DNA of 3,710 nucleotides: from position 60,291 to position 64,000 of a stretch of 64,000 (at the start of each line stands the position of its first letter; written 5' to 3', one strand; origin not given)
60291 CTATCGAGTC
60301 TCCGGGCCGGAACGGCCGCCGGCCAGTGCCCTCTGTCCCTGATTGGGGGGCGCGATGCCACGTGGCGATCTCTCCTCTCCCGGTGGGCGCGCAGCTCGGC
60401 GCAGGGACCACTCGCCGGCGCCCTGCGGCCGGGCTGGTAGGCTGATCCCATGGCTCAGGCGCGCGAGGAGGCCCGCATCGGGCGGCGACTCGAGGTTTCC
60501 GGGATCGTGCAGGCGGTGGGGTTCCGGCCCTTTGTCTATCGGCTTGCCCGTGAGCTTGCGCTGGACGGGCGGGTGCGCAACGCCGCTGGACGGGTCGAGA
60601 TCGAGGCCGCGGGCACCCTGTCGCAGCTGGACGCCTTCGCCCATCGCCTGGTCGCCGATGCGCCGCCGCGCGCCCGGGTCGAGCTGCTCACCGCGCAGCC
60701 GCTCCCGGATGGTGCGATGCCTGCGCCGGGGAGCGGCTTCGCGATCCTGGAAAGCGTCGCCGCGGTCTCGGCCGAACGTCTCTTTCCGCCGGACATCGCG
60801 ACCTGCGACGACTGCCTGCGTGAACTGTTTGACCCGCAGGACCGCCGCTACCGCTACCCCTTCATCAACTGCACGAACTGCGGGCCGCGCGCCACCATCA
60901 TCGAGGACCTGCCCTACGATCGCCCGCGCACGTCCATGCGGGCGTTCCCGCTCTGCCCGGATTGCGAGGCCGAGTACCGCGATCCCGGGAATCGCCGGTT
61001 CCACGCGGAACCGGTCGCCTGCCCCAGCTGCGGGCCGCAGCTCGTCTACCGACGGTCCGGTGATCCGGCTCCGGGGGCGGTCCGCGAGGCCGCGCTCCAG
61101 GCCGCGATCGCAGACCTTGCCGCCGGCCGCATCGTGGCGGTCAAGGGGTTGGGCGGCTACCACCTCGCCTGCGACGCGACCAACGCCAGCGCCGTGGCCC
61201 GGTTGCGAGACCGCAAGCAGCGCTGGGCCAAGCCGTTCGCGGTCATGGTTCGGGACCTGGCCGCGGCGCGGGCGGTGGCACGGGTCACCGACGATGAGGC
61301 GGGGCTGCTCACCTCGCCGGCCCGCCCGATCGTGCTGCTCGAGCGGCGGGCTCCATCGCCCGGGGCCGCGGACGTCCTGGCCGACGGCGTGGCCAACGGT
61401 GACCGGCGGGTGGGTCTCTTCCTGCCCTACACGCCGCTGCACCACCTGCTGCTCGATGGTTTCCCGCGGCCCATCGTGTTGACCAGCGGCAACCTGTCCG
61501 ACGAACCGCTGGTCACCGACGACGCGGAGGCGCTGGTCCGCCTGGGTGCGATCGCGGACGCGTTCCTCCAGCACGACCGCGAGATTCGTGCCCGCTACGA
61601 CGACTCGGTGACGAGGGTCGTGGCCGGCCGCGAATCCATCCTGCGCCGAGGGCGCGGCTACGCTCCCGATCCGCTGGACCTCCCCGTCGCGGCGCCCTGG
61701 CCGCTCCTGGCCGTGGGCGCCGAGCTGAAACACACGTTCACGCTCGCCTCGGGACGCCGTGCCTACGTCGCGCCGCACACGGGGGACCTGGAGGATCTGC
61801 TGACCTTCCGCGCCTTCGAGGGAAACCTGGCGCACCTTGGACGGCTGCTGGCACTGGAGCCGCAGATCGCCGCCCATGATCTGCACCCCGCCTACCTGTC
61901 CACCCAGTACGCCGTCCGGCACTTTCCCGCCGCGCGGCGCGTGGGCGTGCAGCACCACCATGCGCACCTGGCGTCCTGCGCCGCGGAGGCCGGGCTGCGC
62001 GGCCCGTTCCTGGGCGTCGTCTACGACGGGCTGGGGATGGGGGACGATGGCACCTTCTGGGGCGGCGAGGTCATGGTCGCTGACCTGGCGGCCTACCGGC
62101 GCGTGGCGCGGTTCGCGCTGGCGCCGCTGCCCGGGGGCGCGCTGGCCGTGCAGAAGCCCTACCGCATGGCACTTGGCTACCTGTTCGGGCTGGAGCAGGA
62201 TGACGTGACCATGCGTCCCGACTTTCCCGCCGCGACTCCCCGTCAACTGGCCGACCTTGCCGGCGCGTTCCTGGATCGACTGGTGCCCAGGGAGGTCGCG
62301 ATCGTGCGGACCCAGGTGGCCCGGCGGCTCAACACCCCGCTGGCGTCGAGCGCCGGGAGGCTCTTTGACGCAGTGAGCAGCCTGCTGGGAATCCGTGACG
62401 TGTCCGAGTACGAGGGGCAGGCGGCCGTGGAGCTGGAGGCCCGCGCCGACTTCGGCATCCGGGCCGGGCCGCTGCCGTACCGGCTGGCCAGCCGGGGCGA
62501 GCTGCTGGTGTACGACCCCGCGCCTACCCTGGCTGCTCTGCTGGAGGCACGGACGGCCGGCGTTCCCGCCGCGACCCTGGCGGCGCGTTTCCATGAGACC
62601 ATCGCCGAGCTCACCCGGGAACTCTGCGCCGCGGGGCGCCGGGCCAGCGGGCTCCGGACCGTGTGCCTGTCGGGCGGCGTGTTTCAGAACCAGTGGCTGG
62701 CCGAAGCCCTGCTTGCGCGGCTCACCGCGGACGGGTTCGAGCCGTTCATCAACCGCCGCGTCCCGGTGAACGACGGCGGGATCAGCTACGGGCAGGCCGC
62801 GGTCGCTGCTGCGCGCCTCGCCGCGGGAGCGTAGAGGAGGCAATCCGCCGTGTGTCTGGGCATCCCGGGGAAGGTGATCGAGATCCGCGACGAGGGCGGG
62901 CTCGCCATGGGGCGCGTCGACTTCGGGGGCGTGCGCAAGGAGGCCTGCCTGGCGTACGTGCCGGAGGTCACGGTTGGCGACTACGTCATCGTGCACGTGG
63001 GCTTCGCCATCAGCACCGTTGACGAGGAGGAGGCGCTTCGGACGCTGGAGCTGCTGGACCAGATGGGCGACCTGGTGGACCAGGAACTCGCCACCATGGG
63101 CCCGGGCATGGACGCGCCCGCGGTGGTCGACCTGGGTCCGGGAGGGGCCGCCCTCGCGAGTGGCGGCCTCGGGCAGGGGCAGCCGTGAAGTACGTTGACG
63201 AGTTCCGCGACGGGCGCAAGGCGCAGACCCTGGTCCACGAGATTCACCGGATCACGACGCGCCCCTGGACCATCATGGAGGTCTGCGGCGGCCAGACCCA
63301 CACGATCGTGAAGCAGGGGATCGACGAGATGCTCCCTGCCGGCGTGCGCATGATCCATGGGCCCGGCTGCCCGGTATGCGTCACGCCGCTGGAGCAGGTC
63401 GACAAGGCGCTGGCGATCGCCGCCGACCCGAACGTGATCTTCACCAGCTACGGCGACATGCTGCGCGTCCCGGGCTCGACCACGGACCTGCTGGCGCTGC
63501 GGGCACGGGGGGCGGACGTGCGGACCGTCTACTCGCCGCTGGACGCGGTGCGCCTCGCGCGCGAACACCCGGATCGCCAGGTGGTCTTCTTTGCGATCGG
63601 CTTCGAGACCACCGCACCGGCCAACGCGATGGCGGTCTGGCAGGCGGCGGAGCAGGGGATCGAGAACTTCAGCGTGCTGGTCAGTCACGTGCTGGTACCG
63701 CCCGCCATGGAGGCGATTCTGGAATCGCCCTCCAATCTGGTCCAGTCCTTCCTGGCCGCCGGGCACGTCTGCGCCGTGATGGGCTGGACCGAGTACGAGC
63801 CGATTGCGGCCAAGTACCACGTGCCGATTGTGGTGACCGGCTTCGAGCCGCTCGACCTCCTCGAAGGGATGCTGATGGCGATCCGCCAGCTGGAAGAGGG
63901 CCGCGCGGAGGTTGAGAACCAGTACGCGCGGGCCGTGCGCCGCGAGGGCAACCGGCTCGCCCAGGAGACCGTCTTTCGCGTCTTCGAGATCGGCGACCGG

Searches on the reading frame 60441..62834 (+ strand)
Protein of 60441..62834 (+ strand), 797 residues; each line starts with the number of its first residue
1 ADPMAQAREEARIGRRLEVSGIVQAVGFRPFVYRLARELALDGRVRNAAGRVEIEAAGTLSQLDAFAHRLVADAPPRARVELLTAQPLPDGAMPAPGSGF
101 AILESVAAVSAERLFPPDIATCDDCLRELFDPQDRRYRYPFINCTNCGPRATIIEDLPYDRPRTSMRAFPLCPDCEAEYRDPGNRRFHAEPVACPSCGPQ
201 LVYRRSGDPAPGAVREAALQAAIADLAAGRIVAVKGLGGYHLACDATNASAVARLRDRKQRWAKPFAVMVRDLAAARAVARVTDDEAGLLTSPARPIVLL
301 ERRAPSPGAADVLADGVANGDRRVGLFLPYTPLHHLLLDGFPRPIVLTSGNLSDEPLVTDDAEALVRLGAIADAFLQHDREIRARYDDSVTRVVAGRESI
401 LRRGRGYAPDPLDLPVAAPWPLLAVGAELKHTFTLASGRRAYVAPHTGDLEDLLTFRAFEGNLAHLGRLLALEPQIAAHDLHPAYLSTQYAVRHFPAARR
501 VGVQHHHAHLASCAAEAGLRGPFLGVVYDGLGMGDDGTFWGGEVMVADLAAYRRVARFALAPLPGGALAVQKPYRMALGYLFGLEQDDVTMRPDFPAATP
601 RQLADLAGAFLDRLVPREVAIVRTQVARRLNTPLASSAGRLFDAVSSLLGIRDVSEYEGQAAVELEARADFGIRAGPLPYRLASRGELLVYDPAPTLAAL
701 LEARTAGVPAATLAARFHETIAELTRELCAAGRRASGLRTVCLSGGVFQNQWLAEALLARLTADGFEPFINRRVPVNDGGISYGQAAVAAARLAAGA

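Call 56: search_protein_families(library=pfam, proteins=[window:60441-62834:+], max_evalue=0.0001)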
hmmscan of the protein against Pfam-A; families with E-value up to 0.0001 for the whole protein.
window:60441-62834:+ (797 aa): 5 families
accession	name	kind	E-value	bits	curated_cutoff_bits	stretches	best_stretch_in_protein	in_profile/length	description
PF22521.2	HypF_C_2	-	1.4e-72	244.8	27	1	525-785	1-241/241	Carbamoyltransferase, Kae1-like Domain, second subdomain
PF01300.24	Sua5_yciO_yrdC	-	2e-42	145.1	25.1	1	226-404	3-178/178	Telomere recombination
PF07503.17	zf-HYPF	-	7.2e-34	115.7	23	2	121-154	1-34/34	HypF finger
PF17788.7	HypF_C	-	7.9e-30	103.9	23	1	421-516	5-99/99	HypF Kae1-like domain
PF00708.24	Acylphosphatase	-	4.4e-17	62.6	22.5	1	16-88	2-74/85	Acylphosphatase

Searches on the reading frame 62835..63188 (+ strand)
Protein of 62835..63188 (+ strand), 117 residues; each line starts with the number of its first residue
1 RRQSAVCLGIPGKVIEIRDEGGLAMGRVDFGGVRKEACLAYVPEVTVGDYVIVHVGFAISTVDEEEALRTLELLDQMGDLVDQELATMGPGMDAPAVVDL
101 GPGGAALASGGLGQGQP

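Call 56: search_protein_families(library=pfam, proteins=[window:62835-63188:+], max_evalue=0.0001)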
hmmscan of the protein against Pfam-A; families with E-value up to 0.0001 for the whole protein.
window:62835-63188:+ (117 aa): 1 family
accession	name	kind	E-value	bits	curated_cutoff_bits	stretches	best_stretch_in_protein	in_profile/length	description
PF01455.23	HupF_HypC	-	6.5e-28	97.1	28.5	1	7-74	2-65/65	HupF/HypC family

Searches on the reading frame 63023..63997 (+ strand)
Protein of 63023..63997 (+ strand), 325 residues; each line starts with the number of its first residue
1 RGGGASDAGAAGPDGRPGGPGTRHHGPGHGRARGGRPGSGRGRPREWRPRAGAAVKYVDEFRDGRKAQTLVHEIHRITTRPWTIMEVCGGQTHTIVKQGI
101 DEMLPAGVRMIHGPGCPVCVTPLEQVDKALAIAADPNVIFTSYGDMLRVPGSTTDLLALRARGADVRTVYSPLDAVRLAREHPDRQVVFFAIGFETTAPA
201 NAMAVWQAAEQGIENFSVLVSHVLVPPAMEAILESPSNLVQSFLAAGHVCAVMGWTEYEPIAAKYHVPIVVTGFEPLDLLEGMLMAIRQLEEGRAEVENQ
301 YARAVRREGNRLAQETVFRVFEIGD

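Call 56: search_protein_families(library=pfam, proteins=[window:63023-63997:+], max_evalue=0.0001)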
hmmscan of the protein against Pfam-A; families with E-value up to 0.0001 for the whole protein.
window:63023-63997:+ (325 aa): 1 family
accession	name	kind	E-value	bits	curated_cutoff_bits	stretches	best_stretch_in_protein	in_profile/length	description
PF01924.21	HypD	-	3e-111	372.4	25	1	67-323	3-261/351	Hydrogenase formation hypA family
